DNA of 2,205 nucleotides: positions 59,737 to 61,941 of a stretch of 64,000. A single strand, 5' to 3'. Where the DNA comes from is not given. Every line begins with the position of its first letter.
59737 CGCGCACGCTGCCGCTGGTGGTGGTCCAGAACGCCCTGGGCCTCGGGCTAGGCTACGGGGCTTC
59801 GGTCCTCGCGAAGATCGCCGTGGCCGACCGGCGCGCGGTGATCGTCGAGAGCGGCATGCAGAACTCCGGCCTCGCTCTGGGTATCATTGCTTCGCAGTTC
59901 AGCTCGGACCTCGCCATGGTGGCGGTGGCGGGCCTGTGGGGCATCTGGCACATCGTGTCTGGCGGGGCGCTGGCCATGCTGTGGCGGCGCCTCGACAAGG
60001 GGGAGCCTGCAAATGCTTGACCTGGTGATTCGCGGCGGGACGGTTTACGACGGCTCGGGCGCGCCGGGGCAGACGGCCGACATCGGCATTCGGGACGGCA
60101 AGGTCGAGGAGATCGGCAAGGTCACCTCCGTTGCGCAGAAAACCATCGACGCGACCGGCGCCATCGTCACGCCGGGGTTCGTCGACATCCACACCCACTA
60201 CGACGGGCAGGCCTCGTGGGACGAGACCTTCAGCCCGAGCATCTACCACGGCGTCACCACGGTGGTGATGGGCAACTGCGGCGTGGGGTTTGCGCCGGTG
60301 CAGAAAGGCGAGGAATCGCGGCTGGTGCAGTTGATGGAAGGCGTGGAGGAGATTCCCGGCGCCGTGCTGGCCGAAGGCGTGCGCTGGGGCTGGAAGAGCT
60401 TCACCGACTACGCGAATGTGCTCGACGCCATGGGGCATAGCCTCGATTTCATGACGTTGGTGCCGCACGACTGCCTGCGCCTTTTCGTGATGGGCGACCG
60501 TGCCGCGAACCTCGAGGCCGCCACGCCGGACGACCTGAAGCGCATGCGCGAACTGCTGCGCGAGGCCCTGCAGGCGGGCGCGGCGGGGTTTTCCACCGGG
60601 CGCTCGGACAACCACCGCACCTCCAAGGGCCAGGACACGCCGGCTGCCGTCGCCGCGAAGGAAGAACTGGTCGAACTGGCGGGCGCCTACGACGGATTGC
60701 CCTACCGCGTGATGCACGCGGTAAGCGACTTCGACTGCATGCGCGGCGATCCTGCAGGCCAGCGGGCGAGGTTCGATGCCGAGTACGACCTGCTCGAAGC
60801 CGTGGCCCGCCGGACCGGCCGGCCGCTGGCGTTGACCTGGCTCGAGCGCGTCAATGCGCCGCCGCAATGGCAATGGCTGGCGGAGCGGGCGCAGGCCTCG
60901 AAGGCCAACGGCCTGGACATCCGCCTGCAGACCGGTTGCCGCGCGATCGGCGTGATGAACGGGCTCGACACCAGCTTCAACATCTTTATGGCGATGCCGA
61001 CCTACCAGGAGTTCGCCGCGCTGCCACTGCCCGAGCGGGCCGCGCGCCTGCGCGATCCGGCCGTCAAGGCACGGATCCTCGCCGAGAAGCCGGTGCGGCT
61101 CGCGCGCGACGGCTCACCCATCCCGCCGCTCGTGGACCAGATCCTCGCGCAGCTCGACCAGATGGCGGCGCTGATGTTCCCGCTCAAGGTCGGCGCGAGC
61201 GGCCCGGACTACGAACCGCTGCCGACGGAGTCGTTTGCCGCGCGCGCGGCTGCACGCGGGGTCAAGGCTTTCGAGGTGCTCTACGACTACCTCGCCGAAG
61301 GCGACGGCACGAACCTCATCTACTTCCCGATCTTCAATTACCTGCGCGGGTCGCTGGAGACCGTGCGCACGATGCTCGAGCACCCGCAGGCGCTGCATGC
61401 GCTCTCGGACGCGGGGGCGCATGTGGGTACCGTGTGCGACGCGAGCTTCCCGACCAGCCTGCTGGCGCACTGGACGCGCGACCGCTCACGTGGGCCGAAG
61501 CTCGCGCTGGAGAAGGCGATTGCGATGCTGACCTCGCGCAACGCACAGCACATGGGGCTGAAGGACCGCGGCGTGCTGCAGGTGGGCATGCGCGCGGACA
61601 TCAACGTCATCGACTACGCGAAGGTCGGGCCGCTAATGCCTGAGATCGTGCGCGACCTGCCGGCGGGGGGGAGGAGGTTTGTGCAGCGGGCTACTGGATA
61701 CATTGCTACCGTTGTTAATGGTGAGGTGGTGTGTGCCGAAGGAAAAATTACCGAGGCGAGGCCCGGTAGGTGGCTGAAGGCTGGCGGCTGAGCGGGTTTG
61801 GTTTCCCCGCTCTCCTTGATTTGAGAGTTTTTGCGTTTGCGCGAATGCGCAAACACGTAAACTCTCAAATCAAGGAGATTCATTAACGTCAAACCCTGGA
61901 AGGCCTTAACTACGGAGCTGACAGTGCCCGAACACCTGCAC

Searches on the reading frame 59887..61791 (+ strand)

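Call 83: search_protein_families(library=pfam, proteins=[window:59887-61791:+], max_evalue=0.00001)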
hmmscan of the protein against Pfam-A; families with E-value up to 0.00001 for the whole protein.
window:59887-61791:+ (634 aa): 2 families
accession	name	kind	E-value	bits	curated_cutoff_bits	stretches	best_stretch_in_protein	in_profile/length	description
PF07969.17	Amidohydro_3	-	5.9e-47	161.6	29.7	1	85-615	1-471/472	Amidohydrolase family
PF01979.26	Amidohydro_1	-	1.6e-11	44.5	25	1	504-593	237-323/345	Amidohydrolase family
